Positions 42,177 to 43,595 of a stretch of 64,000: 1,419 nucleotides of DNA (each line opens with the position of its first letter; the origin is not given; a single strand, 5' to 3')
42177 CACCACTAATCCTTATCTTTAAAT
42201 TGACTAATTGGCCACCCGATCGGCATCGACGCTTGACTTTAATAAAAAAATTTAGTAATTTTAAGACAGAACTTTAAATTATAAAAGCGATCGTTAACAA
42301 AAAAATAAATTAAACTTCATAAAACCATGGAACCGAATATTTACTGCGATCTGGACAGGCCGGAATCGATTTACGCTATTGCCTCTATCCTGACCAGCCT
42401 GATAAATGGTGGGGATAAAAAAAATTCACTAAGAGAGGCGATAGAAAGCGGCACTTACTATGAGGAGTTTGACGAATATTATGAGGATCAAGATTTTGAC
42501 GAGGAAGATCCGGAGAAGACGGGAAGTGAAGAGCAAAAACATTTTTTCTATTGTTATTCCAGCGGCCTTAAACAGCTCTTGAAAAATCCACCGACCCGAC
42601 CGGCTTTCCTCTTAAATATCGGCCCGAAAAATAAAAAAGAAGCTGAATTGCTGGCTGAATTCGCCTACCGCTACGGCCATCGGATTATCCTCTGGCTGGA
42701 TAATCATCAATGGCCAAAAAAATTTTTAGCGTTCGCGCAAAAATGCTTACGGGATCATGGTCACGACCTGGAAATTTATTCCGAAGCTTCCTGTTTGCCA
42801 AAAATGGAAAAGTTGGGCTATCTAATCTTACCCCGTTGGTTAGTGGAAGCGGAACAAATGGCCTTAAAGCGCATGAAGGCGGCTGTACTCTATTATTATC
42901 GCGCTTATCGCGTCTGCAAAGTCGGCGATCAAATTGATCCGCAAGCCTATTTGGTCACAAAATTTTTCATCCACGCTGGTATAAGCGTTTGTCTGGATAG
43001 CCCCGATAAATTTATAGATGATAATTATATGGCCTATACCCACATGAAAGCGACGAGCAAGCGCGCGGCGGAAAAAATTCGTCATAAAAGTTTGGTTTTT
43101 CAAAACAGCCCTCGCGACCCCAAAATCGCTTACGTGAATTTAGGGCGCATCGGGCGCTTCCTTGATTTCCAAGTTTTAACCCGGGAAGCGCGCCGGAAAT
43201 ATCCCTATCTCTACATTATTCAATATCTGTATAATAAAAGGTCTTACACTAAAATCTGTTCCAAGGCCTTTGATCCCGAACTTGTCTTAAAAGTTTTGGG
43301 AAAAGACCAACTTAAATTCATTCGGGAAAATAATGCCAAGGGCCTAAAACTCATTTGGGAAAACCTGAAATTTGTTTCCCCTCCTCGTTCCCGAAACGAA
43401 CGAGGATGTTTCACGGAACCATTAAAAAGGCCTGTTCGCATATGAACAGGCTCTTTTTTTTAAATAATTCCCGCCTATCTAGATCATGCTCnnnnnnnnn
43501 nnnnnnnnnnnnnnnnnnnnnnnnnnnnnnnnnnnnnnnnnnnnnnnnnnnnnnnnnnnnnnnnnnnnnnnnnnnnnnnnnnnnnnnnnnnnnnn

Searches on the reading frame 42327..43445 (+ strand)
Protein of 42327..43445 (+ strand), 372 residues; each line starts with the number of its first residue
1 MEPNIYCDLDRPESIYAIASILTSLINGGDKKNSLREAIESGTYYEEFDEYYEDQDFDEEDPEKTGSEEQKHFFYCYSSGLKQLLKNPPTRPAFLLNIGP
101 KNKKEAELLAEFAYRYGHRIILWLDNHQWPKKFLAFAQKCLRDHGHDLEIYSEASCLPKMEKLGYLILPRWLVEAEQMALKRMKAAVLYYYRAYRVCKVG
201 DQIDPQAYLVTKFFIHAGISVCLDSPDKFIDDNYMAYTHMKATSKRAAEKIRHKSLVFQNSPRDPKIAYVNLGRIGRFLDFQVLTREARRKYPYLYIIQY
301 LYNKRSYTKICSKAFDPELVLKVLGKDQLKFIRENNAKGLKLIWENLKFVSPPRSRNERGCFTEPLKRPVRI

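Call 11: search_protein_families(library=pfam, proteins=[window:42327-43445:+], max_evalue=0.1)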
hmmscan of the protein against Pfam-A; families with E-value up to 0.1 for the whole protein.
window:42327-43445:+ (372 aa): 0 families

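Call 18: find_homologous_proteins(query=window:42327-43445:+)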
Query window:42327-43445:+ (372 aa): 1 proteins with E <= 0.001 among 2406 candidates.
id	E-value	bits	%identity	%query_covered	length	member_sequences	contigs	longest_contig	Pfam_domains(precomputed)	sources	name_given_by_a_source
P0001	8.7e-255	863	100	100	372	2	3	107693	-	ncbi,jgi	-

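Call 19: find_encoding_contigs(protein=P0001, flank=10000, max_places=6)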
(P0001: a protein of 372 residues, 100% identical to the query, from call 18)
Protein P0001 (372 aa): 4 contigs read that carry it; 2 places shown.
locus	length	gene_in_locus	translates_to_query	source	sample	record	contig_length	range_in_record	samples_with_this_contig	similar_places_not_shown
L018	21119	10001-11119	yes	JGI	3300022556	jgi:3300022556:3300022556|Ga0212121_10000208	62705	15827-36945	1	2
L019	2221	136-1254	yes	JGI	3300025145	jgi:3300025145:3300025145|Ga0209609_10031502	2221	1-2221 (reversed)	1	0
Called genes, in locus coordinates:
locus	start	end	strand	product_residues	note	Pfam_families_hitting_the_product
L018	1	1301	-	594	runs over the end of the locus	PF13510:Fer2_4, PF10588:NADH-G_4Fe-4S_3 (weak), PF14697:Fer4_21 (weak), PF02906:Fe_hyd_lg_C, PF02256:Fe_hyd_SSU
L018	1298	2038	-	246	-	PF06790:UPF0259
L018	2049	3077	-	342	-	PF01512:Complex1_51K, PF10589:NADH_4Fe-4S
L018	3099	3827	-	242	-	PF00106:adh_short, PF08659:KR, PF23441:SDR (faint), PF13561:adh_short_C2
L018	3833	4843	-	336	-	PF00044:Gp_dh_N, PF02800:Gp_dh_C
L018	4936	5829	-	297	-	PF04468:PSP1, PF28472:PSP1_3rd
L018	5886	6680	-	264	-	PF22566:UBA_8 (weak), PF25025:EF-Ts_N (weak), PF00889:EF_TS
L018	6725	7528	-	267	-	PF00318:Ribosomal_S2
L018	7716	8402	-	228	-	-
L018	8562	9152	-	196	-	PF00081:Sod_Fe_N, PF02777:Sod_Fe_C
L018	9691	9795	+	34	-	-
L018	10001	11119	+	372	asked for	-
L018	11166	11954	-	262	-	PF12705:PDDEXK_1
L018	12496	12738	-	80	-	-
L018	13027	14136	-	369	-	PF00149:Metallophos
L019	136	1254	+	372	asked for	-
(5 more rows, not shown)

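Call 30: search_protein_representatives(protein=window:42327-43445:+)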
Query: 372 residues. Proteins with E-value up to 0.001 (for the whole library): 46; up to 1e-10: 9; up to 1e-30: 1. The best 46 are listed.
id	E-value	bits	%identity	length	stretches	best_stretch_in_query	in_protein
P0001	2.8e-255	862.6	100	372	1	1-372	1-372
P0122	5.4e-19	85.0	31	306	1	79-321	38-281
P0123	9.0e-18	81.0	29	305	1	79-323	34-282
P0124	8.1e-16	74.6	28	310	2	71-303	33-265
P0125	3.3e-15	72.6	28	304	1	84-326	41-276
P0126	5.2e-12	62.1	29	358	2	93-310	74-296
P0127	1.5e-11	60.5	25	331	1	58-324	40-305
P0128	4.3e-11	59.0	26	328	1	84-321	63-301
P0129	1.0e-10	57.8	28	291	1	79-325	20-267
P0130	1.6e-10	57.1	24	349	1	91-346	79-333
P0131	2.4e-10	56.6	24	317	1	93-309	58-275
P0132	6.3e-10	55.2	30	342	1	93-330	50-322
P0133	9.6e-10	54.6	26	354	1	92-329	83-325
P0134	1.1e-09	54.4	24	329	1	94-308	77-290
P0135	1.3e-09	54.1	26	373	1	92-315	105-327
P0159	6.0e-05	38.8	27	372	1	83-316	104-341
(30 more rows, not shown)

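Call 31: predict_structure(protein=window:42327-43445:+)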
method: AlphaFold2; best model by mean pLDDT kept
length: 372 residues; sequences in the alignment: 1
mean_pLDDT: 37.5   pTM: 0.28
mean pLDDT of the five models: 37.5, 34.8, 33.4, 32.9, 31.9
residues with pLDDT >= 90: 0; 70-90: 0; 50-70: 31; < 50: 341
segments of 3 or more residues with pLDDT < 50: 1-84, 89-96, 115-121, 126-130, 143-165, 168-372
pLDDT, mean of each block of 10 residues (from residue 1): 31 37 38 38 32 37 34 34 48 46 55 50 50 51 48 36 46 34 34 29 31 29 31 30 31 32 30 30 34 37 37 36 41 43 39 36 35 29
secondary structure, 60 per line:
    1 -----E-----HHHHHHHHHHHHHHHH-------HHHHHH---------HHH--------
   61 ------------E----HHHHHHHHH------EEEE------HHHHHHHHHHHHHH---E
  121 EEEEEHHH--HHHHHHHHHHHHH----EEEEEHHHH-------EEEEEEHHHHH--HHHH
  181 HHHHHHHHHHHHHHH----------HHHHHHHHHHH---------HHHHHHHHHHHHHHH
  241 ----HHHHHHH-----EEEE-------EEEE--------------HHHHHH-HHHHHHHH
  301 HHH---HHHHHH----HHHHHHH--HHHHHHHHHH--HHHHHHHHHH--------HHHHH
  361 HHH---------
elements in order: H12-27 H35-40 H78-86 E93-96 H103-116 E120-125 H131-143 E148-152 H153-156 E164-169 H170-174 H177-195 H206-216 H226-240 H245-251 E257-260 E268-271 H286-291 H293-303 H307-312 H317-323 H326-335 H338-347 H356-363

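Call 33: search_solved_structures(query=A2, max_evalue=10, show_alignments=2)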
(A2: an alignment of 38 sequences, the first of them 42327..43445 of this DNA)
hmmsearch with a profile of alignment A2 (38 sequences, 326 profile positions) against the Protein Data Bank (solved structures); distinct sequences matched with E-value up to 10: 9.
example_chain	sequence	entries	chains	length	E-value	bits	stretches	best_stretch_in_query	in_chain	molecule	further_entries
3lms_A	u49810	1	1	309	0.029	16.8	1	76-114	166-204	Carboxypeptidase B2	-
7neu_A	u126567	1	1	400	0.032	16.7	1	75-120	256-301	Carboxypeptidase B2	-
7nee_A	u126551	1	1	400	0.032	16.7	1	75-120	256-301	Carboxypeptidase B2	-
5hvf_A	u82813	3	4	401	0.032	16.7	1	75-120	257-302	Carboxypeptidase B2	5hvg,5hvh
4p10_A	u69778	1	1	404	0.042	16.3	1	76-114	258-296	Carboxypeptidase B2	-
3d68_A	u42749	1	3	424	0.043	16.3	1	75-114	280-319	Carboxypeptidase B2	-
3d66_A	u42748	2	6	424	0.048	16.1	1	75-114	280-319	Carboxypeptidase B2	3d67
3d4u_A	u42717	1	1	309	0.35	13.3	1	72-114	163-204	Carboxypeptidase B2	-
4uos_A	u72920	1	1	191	0.4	13.1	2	181-246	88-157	DESIGNED HELICAL BUNDLE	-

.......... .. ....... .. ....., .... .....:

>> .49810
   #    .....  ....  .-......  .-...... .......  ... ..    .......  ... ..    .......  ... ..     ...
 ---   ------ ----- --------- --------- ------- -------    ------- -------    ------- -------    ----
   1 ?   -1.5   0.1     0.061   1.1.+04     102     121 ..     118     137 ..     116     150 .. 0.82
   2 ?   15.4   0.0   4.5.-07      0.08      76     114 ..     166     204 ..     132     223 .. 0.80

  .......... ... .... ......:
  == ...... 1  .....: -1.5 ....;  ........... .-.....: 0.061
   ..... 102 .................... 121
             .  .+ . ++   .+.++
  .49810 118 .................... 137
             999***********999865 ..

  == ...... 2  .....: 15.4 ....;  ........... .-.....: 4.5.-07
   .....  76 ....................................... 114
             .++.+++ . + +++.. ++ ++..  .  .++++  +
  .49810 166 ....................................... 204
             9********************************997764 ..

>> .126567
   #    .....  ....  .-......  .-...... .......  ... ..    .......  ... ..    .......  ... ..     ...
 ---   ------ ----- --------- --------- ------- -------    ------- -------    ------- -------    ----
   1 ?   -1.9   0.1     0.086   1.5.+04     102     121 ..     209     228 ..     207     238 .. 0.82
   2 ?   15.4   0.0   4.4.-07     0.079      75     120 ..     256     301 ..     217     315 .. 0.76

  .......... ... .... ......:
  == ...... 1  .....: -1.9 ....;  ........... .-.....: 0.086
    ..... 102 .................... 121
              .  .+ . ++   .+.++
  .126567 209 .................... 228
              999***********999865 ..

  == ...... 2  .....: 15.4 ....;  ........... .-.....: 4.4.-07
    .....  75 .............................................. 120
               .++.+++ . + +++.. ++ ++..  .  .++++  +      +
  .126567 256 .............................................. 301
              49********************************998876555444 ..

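Call 34: search_protein_families(library=pfam, alignment_id=A2, max_evalue=1)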
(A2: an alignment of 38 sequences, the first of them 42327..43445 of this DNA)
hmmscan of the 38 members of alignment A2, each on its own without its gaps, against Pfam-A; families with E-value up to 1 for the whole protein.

A. member 1, window:42327-43445:+ (372 aa): 1 family
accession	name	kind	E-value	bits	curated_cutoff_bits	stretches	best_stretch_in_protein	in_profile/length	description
PF11292.14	DUF3093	-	0.1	13.3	23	1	197-227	90-120/140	Protein of unknown function (DUF3093)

B. families by the number of members that match (of 38 scanned): 21 families
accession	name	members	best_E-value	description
PF01610.23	DDE_Tnp_ISL3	1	0.00046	Transposase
PF04255.20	DUF433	1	0.0054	Protein of unknown function (DUF433)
PF14568.11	SUKH_6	1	0.017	SMI1-KNR4 cell-wall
PF02186.21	TFIIE_beta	1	0.018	TFIIE beta subunit core domain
PF04188.19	Mannosyl_trans2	1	0.02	Mannosyltransferase (PIG-V)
PF10279.14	Latarcin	1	0.023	Latarcin precursor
PF23354.1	TPR_NUP160_120_M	1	0.033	NUP160/120 middle TPR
PF16114.10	Citrate_bind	1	0.053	ATP citrate lyase citrate-binding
PF24111.1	DUF7386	1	0.055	Family of unknown function (DUF7386)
PF18938.6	aRib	1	0.058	Atypical Rib domain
PF01441.24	Lipoprotein_6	1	0.066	Lipoprotein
PF11838.14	ERAP1_C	1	0.081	ERAP1-like C-terminal domain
PF11292.14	DUF3093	1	0.1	Protein of unknown function (DUF3093)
PF11060.13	DUF2861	1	0.1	Protein of unknown function (DUF2861)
PF23808.1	DUF7181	1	0.11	Domain of unknown function (DUF7181)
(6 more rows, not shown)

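Call 35: find_homologous_proteins(query=A2, max_evalue=0.00001)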
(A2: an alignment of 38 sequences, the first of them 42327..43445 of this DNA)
Query A2 (38 sequences) (372 aa, profile of the alignment): 2 proteins with E <= 0.00001 among 7894 candidates.
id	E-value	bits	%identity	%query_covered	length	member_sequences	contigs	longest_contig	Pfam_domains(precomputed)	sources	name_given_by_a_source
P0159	3.3e-77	278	24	66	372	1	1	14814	-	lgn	-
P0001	1.7e-68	249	100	100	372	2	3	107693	-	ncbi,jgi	-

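Call 37: find_encoding_contigs(protein=P0122, flank=6000, max_places=3)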
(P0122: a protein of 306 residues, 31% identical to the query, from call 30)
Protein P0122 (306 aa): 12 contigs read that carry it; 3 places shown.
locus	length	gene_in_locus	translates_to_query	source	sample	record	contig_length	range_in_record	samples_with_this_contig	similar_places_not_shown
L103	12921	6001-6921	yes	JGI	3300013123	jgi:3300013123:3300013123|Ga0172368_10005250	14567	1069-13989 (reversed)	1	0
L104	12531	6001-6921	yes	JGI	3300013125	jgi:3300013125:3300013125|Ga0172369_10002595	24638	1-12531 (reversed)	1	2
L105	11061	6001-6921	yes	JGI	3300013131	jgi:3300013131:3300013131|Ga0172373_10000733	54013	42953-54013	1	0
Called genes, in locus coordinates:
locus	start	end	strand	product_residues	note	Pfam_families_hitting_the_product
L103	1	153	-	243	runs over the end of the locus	?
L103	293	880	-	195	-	-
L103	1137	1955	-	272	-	PF04468:PSP1, PF28472:PSP1_3rd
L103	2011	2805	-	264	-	PF00627:UBA (faint), PF22566:UBA_8 (faint), PF25025:EF-Ts_N (faint), PF00889:EF_TS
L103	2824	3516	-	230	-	PF00318:Ribosomal_S2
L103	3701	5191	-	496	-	-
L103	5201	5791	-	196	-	PF00081:Sod_Fe_N, PF02777:Sod_Fe_C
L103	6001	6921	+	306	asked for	-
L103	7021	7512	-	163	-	PF20603:Bact_hydrolase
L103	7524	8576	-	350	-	PF03073:TspO_MBR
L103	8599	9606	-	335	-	PF04055:Radical_SAM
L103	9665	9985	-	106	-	-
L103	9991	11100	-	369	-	PF00149:Metallophos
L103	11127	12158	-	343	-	PF00224:PK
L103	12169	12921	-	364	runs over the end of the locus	PF01702:TGT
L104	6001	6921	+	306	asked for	-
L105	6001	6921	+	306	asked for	-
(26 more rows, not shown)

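Call 38: find_encoding_contigs(protein=P0159, flank=6000, max_places=3)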
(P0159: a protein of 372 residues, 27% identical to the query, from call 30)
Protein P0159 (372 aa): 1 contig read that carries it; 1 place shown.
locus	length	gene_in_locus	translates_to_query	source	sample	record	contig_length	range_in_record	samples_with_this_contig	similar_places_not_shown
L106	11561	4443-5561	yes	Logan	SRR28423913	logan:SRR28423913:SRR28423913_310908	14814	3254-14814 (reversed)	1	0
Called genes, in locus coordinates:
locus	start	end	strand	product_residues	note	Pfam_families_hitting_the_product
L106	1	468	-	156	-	?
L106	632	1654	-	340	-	-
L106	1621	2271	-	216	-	-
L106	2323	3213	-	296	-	PF12146:Hydrolase_4, PF00561:Abhydrolase_1, PF12697:Abhydrolase_6, PF08538:DUF1749, PF06821:Ser_hydrolase (weak)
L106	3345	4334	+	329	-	-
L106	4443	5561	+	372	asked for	-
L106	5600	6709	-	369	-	PF00149:Metallophos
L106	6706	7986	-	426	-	PF03952:Enolase_N, PF00113:Enolase_C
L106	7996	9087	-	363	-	PF00224:PK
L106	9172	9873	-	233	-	PF01255:Prenyltransf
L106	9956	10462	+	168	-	-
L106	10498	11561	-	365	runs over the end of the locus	PF01702:TGT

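Call 48: search_protein_families(library=ncbifam, proteins=[window:42327-43445:+], max_evalue=0.01)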
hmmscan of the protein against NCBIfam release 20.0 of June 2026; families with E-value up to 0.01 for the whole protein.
window:42327-43445:+ (372 aa): 0 families

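Call 49: search_protein_families(library=padloc, proteins=[window:42327-43445:+], max_evalue=0.01)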
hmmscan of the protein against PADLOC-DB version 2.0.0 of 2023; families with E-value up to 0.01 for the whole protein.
window:42327-43445:+ (372 aa): 0 families

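Call 50: predict_structure(alignment_id=A2)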
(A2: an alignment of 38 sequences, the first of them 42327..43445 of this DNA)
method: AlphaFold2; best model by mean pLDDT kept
length: 372 residues; sequences in the alignment: 38
mean_pLDDT: 85.1   pTM: 0.84
mean pLDDT of the five models: 85.1, 83.3, 82.9, 82.9, 82.0
residues with pLDDT >= 90: 195; 70-90: 108; 50-70: 62; < 50: 7
segments of 3 or more residues with pLDDT < 50: none
pLDDT, mean of each block of 10 residues (from residue 1): 88 97 86 73 74 61 55 59 86 94 96 96 97 98 96 98 97 97 92 96 90 94 95 97 93 65 74 92 91 89 91 86 86 87 81 55 51 53
secondary structure, 60 per line:
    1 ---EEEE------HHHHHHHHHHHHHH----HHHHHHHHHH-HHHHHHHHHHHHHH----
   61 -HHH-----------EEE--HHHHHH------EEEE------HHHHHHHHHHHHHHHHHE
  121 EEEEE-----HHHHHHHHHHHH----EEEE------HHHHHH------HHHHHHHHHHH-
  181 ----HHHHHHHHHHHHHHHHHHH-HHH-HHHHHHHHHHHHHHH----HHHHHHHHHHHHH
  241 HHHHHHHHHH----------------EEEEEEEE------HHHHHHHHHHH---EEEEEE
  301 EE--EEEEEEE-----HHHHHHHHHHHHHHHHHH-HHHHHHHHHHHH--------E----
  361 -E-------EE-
elements in order: E4-7 H14-27 H32-41 H43-56 E76-78 H81-86 E93-96 H103-119 E120-125 H131-142 E147-150 H157-162 H169-179 H185-203 H209-223 H228-250 E267-274 H281-291 E295-302 E305-311 H317-334 H336-347

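Call 53: fold_search(model_id=the predicted structure, library=pdb)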
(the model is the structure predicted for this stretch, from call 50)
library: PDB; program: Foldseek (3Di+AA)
matches with E <= 10: 358; with E <= 0.001: 0
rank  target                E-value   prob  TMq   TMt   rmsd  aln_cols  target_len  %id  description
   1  5yh1                  4.2e-03  0.85  0.30  0.27  11.6       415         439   11  Member of s1p family of ribosomal proteins PF0399 DHH domain (released 2018-08-01)
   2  8y30_A                4.7e-03  0.97  0.37  0.22  10.2       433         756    7  Crystal structure of Staphylococcus aureus RecJ protein in complex with Mg2+ (released 2025-01-29)
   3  2qb6_A                8.7e-03  0.44  0.20  0.19  15.9       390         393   12  Saccharomyces cerevisiae cytosolic exopolyphosphatase, sulfate complex (released 2007-12-11)
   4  5ipp_B                1.8e-02  0.60  0.24  0.28  11.8       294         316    8  Structure of Bacillus NanoRNase A active site mutant bound to a mononucleotide (released 2017-08-02)
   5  2qb6_B                2.1e-02  0.18  0.16  0.16  16.4       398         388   12  Saccharomyces cerevisiae cytosolic exopolyphosphatase, sulfate complex (released 2007-12-11)
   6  2qb7_B                3.9e-02  0.15  0.16  0.16  16.6       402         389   12  Saccharomyces cerevisiae cytosolic exopolyphosphatase, phosphate complex (released 2007-12-11)
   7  5j21_C                6.1e-02  0.33  0.23  0.26  11.4       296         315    9  Structure of Bacillus NanoRNase A (WT) (released 2017-08-02)
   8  7bhi_B                1.1e-01  0.38  0.31  0.28  14.9       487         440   10  Crystal structure of RecJ-Cdc45 from Methanothermobacter Thermoautotrophicus (released 2022-07-20)
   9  7bjq_A                1.3e-01  0.47  0.35  0.31  13.1       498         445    8  Crystal structure of RecJCdc45 from Methanothermobacter thermoautotroficus in complex with ssDNA (released 2022-07-27)
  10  7bih_B                2.1e-01  0.25  0.29  0.26  12.2       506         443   10  Crystal structure of RecJ-Cdc45 from Methanothermobacter Thermoautotrophicus in the closed state. (released 2022-07-27)
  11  7bhi_A                2.4e-01  0.23  0.29  0.26  15.2       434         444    9  Crystal structure of RecJ-Cdc45 from Methanothermobacter Thermoautotrophicus (released 2022-07-20)
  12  6hv9_G                2.9e-01  0.30  0.22  0.16   9.5       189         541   10  S. cerevisiae CMG-Pol epsilon-DNA (released 2018-12-12)
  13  8ioo_C                4.8e-01  0.15  0.25  0.28  12.4       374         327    7  Crystal structure of Deinococcus radiodurans RecJ-like protein in complex with Mg2+ (released 2024-03-20)
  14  7rmc_D                6.3e-01  0.06  0.16  0.12  13.1       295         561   10  Yeast CTP Synthase (Ura7) filament bound to CTP at low pH (released 2021-11-24)
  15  3t7c_D                6.3e-01  0.06  0.13  0.16  19.1       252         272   11  Crystal structure of carveol dehydrogenase from Mycobacterium avium bound to NAD (released 2011-08-17)
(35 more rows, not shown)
